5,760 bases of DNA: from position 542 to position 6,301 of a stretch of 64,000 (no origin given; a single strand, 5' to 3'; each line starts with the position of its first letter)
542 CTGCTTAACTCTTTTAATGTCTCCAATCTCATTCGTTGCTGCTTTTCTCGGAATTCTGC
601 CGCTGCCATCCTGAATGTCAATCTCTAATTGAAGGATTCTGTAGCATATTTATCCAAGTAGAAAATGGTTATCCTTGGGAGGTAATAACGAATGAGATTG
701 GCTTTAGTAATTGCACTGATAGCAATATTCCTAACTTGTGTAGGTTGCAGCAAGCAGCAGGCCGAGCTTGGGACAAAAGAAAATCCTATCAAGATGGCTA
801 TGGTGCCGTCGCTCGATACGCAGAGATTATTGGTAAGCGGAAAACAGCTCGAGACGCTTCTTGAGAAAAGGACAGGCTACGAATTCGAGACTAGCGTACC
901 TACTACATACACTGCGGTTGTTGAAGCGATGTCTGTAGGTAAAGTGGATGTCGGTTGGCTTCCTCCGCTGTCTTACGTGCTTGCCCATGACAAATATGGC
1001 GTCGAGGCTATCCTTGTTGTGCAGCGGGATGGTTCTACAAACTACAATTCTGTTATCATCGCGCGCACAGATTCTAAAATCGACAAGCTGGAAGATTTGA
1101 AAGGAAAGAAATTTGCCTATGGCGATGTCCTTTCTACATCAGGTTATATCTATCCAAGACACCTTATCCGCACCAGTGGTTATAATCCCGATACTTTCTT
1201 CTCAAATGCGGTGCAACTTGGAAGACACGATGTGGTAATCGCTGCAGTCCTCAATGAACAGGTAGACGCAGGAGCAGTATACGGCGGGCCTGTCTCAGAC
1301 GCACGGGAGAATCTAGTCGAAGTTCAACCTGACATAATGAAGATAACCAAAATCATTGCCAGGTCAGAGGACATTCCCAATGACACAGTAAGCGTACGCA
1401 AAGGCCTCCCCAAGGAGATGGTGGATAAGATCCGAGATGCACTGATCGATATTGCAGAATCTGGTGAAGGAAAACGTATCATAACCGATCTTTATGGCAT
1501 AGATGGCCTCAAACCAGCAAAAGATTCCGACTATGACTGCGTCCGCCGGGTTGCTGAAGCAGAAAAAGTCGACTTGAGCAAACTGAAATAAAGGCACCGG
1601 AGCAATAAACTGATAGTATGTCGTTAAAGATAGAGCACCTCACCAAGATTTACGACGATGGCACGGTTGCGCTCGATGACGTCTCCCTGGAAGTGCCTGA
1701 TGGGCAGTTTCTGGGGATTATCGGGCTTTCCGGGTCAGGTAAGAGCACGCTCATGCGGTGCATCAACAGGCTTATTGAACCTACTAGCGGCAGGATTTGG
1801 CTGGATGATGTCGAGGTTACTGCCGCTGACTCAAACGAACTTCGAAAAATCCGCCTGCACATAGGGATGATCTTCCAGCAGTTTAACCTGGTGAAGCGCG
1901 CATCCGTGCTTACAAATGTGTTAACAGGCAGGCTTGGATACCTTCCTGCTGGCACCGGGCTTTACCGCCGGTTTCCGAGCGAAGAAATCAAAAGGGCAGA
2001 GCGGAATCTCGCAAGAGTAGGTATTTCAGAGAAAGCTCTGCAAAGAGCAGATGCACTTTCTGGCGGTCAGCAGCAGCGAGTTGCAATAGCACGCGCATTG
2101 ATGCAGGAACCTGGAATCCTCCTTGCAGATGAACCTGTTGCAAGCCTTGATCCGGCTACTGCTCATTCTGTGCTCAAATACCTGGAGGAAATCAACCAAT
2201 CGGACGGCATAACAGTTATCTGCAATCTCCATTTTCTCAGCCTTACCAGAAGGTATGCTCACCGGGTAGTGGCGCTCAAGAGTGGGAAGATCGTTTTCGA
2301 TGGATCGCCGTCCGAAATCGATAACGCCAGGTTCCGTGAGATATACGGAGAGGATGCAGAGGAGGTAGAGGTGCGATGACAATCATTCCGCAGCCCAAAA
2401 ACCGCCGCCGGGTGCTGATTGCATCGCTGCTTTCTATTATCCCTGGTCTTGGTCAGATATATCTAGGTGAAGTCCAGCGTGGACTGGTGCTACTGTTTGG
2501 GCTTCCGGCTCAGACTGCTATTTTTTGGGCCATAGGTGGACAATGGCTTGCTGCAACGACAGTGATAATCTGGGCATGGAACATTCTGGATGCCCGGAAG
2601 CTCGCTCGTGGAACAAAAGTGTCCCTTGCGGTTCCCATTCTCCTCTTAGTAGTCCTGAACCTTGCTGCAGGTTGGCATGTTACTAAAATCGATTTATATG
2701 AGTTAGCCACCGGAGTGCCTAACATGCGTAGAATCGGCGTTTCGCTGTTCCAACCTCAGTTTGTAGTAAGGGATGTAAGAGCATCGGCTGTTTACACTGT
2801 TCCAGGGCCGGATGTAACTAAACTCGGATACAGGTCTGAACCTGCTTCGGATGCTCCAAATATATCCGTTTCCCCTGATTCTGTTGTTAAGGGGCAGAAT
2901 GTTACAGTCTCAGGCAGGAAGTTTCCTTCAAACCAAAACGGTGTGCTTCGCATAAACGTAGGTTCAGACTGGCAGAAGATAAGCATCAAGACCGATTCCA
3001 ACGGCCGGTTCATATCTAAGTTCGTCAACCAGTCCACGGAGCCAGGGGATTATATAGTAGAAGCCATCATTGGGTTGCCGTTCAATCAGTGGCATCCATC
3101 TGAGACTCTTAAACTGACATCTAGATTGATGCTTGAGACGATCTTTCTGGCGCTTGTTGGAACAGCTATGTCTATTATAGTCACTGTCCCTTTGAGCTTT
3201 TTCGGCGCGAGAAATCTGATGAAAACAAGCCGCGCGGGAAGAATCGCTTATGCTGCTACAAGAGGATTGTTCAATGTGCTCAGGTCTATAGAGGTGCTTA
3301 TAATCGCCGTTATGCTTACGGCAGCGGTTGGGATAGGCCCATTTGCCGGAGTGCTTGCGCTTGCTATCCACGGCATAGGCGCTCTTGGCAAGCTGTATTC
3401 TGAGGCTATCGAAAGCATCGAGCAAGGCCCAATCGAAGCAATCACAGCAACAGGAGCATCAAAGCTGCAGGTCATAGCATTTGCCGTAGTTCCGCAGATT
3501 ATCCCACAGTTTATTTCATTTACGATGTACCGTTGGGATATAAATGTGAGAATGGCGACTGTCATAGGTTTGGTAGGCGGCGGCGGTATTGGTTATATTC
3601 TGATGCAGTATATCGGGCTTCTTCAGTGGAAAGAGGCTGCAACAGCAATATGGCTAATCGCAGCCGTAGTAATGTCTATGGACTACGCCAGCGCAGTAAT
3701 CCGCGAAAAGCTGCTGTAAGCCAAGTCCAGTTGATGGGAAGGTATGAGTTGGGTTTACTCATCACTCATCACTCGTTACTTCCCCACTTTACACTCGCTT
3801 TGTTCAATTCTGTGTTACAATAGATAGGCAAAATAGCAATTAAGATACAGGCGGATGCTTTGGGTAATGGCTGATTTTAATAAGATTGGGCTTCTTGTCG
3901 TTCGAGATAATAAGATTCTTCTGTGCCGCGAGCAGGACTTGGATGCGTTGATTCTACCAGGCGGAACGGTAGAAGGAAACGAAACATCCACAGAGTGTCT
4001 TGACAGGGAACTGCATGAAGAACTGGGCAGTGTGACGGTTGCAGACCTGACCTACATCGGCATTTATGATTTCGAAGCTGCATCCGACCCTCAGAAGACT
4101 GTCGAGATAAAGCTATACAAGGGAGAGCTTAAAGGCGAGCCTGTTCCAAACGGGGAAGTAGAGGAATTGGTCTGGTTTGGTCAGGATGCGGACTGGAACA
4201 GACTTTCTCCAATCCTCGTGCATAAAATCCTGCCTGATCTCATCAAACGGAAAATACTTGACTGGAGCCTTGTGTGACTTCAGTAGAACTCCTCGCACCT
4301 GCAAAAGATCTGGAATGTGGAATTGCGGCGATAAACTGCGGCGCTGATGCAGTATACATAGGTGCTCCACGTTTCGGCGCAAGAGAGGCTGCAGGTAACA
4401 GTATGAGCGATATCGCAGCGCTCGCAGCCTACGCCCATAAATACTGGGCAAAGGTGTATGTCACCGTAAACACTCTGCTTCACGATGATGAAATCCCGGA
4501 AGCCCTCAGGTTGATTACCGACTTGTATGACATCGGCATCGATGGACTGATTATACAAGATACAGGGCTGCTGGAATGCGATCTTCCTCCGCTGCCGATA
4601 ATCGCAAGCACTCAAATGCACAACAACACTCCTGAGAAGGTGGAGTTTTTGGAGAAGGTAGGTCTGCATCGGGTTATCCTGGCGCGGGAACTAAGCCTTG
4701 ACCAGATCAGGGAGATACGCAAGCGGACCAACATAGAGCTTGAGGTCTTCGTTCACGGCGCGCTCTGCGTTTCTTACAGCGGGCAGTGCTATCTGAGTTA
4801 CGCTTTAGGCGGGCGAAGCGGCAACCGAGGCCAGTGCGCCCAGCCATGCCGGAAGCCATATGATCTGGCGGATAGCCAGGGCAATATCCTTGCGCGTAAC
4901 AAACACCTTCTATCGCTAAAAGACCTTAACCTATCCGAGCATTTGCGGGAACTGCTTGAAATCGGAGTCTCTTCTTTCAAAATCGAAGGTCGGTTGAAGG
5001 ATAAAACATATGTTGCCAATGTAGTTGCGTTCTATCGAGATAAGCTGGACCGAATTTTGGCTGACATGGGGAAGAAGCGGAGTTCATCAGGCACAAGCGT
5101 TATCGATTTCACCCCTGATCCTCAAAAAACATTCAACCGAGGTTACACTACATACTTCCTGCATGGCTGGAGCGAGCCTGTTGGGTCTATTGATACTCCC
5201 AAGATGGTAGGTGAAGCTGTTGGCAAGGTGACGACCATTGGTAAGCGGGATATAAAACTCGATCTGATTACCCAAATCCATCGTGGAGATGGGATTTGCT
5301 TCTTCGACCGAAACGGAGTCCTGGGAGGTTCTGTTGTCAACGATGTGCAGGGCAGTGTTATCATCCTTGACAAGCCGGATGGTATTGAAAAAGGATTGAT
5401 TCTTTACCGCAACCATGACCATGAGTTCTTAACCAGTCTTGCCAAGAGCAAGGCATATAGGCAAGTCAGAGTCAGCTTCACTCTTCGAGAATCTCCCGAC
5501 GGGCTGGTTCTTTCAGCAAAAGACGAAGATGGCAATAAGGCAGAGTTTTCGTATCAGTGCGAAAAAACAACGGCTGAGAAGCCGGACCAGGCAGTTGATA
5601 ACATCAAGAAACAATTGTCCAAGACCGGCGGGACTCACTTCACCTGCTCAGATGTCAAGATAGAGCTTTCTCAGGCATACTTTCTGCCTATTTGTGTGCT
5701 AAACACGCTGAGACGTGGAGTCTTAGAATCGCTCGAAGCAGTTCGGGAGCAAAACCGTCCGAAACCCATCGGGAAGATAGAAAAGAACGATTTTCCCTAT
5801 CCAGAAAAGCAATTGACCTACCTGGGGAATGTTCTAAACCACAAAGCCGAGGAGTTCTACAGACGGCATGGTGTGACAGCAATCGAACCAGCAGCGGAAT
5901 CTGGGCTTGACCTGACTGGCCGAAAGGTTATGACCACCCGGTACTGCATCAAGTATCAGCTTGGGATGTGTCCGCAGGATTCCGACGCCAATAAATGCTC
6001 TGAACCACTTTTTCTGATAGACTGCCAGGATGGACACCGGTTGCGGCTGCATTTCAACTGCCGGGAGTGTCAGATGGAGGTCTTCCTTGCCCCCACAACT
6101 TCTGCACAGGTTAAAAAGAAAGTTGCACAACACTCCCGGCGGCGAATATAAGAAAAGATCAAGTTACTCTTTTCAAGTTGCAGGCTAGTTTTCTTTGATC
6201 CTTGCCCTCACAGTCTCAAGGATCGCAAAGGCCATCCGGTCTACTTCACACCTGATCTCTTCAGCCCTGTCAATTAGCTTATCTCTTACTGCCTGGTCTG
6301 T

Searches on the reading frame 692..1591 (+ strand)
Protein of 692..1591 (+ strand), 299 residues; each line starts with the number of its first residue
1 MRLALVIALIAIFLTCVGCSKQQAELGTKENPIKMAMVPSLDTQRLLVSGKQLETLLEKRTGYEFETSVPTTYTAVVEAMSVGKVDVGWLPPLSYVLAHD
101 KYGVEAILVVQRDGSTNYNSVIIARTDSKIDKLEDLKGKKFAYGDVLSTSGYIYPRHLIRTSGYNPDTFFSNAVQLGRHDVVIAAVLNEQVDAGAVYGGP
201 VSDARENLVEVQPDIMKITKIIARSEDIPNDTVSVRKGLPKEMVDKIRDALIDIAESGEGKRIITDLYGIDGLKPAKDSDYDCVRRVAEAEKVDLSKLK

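Call 37: search_protein_families(library=pfam, proteins=[window:692-1591:+], max_evalue=0.0001)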
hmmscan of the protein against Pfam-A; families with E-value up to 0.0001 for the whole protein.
window:692-1591:+ (299 aa): 2 families
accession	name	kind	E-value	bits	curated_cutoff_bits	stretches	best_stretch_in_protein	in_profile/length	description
PF12974.12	Phosphonate-bd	-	1.5e-69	234.5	27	1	35-281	1-242/242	ABC transporter, phosphonate, periplasmic substrate-binding protein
PF09084.16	NMT1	-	1.2e-07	32.3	20.5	1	67-197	25-148/216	NMT1/THI5 like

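Call 89: find_encoding_contigs(protein=window:692-1588:+, flank=10000, max_places=3)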
Protein window:692-1588:+ (299 aa): 21 contigs read that carry it; 3 places shown.
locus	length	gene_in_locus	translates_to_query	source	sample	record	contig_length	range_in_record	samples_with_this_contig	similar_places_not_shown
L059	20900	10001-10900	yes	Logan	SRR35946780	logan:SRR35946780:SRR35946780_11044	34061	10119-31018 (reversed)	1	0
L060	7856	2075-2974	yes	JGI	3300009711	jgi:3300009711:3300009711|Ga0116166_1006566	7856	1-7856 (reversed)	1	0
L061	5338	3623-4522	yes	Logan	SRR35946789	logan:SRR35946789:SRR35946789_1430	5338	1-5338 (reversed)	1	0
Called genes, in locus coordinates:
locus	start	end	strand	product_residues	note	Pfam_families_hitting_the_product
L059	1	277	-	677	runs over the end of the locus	PF17957:Big_7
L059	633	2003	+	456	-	-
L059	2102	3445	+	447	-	PF00364:Biotin_lipoyl, PF25919:BSH_CusB (faint), PF02817:E3_binding, PF00198:2-oxoacid_dh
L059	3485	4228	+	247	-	PF02811:PHP (faint)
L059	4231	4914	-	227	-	-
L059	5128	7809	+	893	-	PF00403:HMA, PF19991:HMA_2 (faint), PF00403:HMA, PF00122:E1-E2_ATPase, PF00702:Hydrolase, PF08282:Hydrolase_3 (faint)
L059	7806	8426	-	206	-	PF13548:DUF4126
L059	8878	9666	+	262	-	PF07963:N_methyl, PF07596:SBP_bac_10 (weak)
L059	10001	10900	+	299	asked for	PF12974:Phosphonate-bd, PF09084:NMT1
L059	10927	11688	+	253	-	PF00005:ABC_tran, PF13304:AAA_21 (faint)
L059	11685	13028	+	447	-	PF00528:BPD_transp_1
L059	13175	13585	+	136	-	PF00293:NUDIX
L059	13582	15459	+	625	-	PF01136:Peptidase_U32, PF12392:DUF3656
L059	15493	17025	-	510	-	PF07837:FTCD_N, PF02971:FTCD, PF04961:FTCD_C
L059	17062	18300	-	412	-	PF07969:Amidohydro_3 (weak), PF01979:Amidohydro_1, PF07969:Amidohydro_3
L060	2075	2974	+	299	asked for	PF12974:Phosphonate-bd, PF09084:NMT1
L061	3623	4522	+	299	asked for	PF12974:Phosphonate-bd, PF09084:NMT1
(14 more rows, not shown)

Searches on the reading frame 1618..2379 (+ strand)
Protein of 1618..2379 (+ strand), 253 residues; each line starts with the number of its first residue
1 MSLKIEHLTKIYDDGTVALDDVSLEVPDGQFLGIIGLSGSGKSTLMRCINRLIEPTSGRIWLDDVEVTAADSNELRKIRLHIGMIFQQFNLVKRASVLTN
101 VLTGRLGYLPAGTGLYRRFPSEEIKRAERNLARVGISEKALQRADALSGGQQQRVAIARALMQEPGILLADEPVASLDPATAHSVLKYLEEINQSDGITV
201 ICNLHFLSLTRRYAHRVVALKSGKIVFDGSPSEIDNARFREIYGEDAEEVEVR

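Call 37: search_protein_families(library=pfam, proteins=[window:1618-2379:+], max_evalue=0.0001)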
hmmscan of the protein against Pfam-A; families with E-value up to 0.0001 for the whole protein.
window:1618-2379:+ (253 aa): 2 families
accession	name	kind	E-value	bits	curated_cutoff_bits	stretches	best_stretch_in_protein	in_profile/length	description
PF00005.33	ABC_tran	-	2.2e-36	125.9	25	1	19-175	1-137/137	ABC transporter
PF13304.12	AAA_21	-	2.8e-06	28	27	0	32-55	2-25/304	AAA domain, putative AbiEii toxin, Type IV TA system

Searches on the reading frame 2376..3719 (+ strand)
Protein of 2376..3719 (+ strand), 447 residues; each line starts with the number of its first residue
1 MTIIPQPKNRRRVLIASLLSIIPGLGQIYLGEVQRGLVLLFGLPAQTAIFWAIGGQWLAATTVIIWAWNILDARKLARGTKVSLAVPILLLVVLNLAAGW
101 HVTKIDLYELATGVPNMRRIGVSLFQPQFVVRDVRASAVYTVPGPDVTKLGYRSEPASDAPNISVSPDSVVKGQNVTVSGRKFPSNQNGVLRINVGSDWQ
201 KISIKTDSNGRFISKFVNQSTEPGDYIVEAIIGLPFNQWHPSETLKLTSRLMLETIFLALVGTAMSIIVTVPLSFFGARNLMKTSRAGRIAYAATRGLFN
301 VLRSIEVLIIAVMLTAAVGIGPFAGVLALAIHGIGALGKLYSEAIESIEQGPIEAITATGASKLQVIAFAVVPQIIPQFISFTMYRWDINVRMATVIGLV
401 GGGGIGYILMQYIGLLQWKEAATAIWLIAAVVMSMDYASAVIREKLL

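Call 37: search_protein_families(library=pfam, proteins=[window:2376-3719:+], max_evalue=0.0001)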
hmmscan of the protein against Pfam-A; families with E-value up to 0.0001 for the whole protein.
window:2376-3719:+ (447 aa): 1 family
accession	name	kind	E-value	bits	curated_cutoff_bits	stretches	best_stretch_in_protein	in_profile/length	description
PF00528.27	BPD_transp_1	-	5.1e-12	46.3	26.4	1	285-434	10-166/184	Binding-protein-dependent transport system inner membrane component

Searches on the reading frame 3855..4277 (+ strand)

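Call 37: search_protein_families(library=pfam, proteins=[window:3855-4277:+], max_evalue=0.0001)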
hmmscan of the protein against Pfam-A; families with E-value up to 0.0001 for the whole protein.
window:3855-4277:+ (140 aa): 1 family
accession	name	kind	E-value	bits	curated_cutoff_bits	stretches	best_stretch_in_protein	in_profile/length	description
PF00293.34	NUDIX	-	5.3e-14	52.8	21.1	1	13-109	8-114/134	NUDIX domain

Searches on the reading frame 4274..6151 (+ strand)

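Call 37: search_protein_families(library=pfam, proteins=[window:4274-6151:+], max_evalue=0.0001)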
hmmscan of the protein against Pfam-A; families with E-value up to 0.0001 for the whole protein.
window:4274-6151:+ (625 aa): 2 families
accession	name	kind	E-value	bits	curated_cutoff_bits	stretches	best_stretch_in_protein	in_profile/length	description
PF01136.24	Peptidase_U32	-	1.9e-76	256.8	22.4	1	76-298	3-229/233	Peptidase family U32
PF12392.13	DUF3656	-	5.1e-22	79.1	22.1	1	377-491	1-108/109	Collagenase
